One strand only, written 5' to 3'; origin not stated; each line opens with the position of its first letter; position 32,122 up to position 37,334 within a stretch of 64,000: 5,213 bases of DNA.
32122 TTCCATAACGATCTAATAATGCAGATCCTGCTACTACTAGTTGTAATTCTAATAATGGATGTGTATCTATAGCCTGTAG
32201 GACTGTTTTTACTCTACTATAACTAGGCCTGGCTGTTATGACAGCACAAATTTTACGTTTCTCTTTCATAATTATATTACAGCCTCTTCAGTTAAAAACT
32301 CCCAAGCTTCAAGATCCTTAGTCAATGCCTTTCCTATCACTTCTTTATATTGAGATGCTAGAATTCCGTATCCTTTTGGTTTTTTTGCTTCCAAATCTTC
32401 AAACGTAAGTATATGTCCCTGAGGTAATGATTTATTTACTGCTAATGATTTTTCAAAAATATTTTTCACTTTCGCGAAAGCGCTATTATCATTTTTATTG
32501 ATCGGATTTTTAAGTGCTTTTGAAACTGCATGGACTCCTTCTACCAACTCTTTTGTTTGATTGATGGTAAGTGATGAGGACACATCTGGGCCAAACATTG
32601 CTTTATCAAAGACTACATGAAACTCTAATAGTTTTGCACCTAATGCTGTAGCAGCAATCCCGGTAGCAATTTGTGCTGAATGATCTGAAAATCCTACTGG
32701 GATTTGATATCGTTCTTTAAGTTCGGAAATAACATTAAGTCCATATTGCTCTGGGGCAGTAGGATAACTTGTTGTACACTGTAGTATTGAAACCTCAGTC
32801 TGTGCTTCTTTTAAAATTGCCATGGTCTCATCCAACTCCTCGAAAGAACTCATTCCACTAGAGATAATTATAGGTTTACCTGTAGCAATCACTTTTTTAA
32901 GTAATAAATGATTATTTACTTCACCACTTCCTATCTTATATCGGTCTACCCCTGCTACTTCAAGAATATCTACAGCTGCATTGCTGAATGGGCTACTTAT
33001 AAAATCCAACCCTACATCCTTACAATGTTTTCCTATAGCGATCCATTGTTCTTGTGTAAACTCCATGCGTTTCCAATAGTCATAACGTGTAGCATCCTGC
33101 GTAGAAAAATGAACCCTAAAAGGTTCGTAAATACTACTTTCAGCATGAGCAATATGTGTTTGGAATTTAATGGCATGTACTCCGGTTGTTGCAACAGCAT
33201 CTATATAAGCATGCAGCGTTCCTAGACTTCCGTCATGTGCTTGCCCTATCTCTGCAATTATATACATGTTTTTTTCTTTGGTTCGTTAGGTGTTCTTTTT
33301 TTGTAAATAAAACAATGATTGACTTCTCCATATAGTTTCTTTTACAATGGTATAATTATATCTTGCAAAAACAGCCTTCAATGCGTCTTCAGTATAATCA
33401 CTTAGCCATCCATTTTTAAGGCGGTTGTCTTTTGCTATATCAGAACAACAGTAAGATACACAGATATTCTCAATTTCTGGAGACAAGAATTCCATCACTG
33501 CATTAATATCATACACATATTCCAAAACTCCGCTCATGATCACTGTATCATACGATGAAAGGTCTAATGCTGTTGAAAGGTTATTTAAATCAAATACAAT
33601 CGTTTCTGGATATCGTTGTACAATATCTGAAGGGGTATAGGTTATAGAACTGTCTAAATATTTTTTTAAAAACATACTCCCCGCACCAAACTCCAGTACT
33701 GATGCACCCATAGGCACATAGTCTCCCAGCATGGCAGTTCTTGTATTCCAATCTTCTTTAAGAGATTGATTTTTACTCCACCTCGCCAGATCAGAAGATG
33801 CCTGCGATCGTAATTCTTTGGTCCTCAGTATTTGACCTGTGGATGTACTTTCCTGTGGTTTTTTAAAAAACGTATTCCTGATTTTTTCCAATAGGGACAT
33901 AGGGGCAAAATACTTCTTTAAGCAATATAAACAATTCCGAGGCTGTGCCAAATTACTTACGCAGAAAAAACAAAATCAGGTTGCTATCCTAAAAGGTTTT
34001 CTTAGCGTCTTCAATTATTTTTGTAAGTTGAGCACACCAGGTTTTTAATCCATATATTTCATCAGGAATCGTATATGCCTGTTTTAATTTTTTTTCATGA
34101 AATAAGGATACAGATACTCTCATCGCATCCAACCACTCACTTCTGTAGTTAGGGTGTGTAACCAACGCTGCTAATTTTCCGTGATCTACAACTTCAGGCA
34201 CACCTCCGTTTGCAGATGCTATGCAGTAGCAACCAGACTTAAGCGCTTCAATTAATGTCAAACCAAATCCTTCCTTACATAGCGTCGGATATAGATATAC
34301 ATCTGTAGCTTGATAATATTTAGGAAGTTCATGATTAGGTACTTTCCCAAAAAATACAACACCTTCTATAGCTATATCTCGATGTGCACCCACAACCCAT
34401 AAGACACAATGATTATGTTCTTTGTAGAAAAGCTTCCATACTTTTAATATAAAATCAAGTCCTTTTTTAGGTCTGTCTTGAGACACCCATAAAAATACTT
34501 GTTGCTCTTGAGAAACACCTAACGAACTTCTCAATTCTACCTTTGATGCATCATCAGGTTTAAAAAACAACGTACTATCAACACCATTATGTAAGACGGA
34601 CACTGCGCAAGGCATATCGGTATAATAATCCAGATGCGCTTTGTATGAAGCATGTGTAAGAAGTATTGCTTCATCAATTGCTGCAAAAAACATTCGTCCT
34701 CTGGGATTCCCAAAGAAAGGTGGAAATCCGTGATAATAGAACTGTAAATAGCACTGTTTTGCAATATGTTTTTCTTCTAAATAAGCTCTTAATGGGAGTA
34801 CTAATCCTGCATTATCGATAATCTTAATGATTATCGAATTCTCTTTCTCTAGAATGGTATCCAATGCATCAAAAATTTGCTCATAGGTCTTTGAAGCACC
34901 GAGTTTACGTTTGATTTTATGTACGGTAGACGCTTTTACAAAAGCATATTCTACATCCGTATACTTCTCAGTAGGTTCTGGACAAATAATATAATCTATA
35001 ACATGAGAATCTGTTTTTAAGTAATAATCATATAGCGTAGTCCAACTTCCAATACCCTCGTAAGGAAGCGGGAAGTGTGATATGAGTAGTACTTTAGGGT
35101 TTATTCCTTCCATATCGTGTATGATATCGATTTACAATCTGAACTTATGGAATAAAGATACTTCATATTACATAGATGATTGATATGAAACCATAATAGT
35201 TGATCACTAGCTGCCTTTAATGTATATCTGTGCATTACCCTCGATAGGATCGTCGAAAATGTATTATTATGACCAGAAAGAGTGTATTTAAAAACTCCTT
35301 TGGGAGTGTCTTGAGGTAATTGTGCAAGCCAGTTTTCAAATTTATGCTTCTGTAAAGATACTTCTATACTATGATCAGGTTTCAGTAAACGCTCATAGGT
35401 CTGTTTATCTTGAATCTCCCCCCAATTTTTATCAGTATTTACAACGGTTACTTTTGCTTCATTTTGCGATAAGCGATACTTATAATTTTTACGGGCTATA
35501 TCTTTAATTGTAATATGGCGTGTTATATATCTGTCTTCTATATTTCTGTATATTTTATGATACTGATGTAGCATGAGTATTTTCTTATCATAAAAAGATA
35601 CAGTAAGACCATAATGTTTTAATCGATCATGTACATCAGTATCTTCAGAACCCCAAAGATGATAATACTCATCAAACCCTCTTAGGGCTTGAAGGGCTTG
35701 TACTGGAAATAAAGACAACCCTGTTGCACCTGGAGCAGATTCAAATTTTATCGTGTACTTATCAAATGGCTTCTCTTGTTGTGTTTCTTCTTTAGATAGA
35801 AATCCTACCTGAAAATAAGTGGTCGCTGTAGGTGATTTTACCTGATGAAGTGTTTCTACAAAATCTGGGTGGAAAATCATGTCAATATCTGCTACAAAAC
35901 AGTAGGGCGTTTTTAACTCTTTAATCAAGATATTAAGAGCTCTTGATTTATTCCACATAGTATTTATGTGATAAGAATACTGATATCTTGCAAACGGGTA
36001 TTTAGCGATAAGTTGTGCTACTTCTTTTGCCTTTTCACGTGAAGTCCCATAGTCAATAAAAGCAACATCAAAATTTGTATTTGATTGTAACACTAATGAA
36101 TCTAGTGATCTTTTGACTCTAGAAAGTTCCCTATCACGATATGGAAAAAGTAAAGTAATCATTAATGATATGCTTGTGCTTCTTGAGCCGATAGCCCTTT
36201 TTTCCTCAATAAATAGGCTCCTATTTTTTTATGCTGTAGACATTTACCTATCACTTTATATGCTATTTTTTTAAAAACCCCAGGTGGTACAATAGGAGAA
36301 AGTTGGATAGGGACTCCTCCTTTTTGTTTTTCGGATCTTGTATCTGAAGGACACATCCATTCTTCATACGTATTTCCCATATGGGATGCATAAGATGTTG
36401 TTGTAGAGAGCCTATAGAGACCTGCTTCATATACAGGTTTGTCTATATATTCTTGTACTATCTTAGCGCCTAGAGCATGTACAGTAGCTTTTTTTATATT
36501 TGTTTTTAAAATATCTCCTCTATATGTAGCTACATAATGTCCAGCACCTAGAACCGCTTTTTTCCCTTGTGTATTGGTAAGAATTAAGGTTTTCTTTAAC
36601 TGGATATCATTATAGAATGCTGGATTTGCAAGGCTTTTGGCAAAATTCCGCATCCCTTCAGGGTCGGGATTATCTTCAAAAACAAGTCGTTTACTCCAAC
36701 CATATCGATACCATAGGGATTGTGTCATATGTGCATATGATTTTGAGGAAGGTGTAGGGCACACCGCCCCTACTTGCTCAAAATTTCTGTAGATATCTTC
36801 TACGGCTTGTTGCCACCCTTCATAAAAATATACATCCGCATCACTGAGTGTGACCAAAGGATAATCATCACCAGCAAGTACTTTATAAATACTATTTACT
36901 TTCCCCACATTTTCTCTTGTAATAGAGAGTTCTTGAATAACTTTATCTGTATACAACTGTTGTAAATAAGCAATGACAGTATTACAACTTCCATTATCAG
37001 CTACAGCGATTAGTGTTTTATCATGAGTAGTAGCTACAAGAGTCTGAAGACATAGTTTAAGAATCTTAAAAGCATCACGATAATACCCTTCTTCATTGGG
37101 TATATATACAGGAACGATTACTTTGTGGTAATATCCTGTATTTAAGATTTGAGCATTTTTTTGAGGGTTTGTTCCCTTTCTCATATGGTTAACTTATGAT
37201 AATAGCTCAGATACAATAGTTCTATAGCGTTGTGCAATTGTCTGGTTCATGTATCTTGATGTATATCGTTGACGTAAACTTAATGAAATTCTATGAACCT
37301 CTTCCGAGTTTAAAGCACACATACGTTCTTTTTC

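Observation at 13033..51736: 38.7-kb single-strand glycan locus with mixed export logic: Wza/Wzc, Wzm/Wzt, a Wzy_C-family protein, and no Wzx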

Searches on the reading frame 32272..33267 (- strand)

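Call 4: search_protein_families(library=pfam, proteins=[window:32272-33267:-], max_evalue=0.001)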
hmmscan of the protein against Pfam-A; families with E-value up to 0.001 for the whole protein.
window:32272-33267:- (331 aa): 2 families
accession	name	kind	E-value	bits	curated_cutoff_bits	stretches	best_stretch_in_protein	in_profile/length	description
PF03102.20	NeuB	-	2e-67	227.6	22.1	1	22-254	2-238/241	NeuB family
PF08666.17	SAF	-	5.8e-06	27.2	21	1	274-321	3-53/63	SAF domain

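Call 56: search_protein_families(library=ncbifam, proteins=[window:32272-33267:-], max_evalue=0.0001)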
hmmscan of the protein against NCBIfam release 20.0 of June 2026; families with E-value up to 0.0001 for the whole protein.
window:32272-33267:- (331 aa): 4 families
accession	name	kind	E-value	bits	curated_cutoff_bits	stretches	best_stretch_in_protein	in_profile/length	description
TIGR03569.1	NeuB_NnaB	equivalog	8.6e-89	297.8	399.65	1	2-321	2-325/329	N-acetylneuraminate synthase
TIGR03586.1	PseI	equivalog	7.3e-65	219.3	340.25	1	2-321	3-323/327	pseudaminic acid synthase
NF009933.0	PRK13396.1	subfamily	3e-06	26.5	486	1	85-254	164-343/352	3-deoxy-7-phosphoheptulonate synthase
TIGR01361.1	DAHP_synth_Bsub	equivalog_domain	9e-05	22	267.75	0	83-246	86-258/260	3-deoxy-7-phosphoheptulonate synthase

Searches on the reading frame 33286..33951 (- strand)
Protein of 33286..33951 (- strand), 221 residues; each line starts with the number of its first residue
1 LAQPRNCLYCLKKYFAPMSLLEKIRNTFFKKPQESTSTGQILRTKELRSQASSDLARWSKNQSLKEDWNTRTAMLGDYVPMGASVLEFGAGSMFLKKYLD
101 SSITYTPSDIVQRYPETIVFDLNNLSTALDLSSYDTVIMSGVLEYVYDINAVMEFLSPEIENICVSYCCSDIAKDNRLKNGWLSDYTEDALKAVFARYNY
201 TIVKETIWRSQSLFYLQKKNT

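Call 4: search_protein_families(library=pfam, proteins=[window:33286-33951:-], max_evalue=0.001)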
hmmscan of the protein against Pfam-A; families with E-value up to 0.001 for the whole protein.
window:33286-33951:- (221 aa): 1 family
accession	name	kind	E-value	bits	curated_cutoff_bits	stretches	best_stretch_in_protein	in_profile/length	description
PF13489.12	Methyltransf_23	-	2.1e-05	24.8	27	1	69-204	10-163/164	Methyltransferase domain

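Call 56: search_protein_families(library=ncbifam, proteins=[window:33286-33951:-], max_evalue=0.0001)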
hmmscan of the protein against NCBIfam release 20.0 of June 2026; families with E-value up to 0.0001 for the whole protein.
window:33286-33951:- (221 aa): 0 families

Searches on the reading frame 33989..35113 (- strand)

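Call 4: search_protein_families(library=pfam, proteins=[window:33989-35113:-], max_evalue=0.001)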
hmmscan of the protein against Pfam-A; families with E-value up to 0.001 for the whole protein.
window:33989-35113:- (374 aa): 2 families
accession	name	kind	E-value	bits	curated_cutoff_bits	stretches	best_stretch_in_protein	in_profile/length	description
PF00534.26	Glycos_transf_1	-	1.7e-23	83.5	26.4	1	193-322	4-143/172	Glycosyl transferases group 1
PF13692.12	Glyco_trans_1_4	-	3.4e-21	76.4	27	1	205-331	2-136/142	Glycosyl transferases group 1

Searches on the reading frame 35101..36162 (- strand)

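Call 4: search_protein_families(library=pfam, proteins=[window:35101-36162:-], max_evalue=0.001)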
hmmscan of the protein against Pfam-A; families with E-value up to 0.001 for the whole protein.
window:35101-36162:- (353 aa): 3 families
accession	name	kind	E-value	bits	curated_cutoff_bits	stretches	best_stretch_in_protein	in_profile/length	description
PF02709.20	Glyco_transf_7C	-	1.3e-12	47.6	23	1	133-198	7-69/78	N-terminal domain of galactosyltransferase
PF00535.33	Glycos_transf_2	-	1.9e-07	31.6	23.3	1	12-105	9-99/168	Glycosyl transferase family 2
PF13641.12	Glyco_tranf_2_3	-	1.8e-06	28.6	27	1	12-194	12-207/230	Glycosyltransferase like family 2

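Call 77: search_protein_families(library=ncbifam, proteins=[window:35101-36162:-], max_evalue=0.0001)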
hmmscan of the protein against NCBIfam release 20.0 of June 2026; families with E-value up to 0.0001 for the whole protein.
window:35101-36162:- (353 aa): 1 family
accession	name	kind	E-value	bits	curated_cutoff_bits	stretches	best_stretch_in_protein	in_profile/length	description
NF041875.1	EPS_EpsD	equivalog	2.4e-06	27.2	370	0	6-137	5-132/325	exopolysaccharide biosynthesis glycosyltransferase EpsD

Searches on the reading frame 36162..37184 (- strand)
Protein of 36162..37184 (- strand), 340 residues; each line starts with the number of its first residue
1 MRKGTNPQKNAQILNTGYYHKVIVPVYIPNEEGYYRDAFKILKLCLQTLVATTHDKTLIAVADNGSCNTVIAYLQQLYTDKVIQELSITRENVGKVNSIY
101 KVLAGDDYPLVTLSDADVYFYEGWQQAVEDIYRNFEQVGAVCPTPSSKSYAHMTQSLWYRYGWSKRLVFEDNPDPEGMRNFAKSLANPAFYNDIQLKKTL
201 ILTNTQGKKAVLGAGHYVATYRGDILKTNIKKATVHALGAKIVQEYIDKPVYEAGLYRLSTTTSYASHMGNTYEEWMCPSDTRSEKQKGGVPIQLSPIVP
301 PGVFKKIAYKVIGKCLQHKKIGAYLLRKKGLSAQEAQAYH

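Call 4: search_protein_families(library=pfam, proteins=[window:36162-37184:-], max_evalue=0.001)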
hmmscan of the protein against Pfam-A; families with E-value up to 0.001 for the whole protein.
window:36162-37184:- (340 aa): 1 family
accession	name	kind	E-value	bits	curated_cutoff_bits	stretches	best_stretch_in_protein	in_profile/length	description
PF00535.33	Glycos_transf_2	-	0.00087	19.7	23.3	0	31-157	9-130/168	Glycosyl transferase family 2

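Call 77: search_protein_families(library=ncbifam, proteins=[window:36162-37184:-], max_evalue=0.0001)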
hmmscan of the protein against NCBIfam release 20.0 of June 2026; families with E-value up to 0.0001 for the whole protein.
window:36162-37184:- (340 aa): 0 families
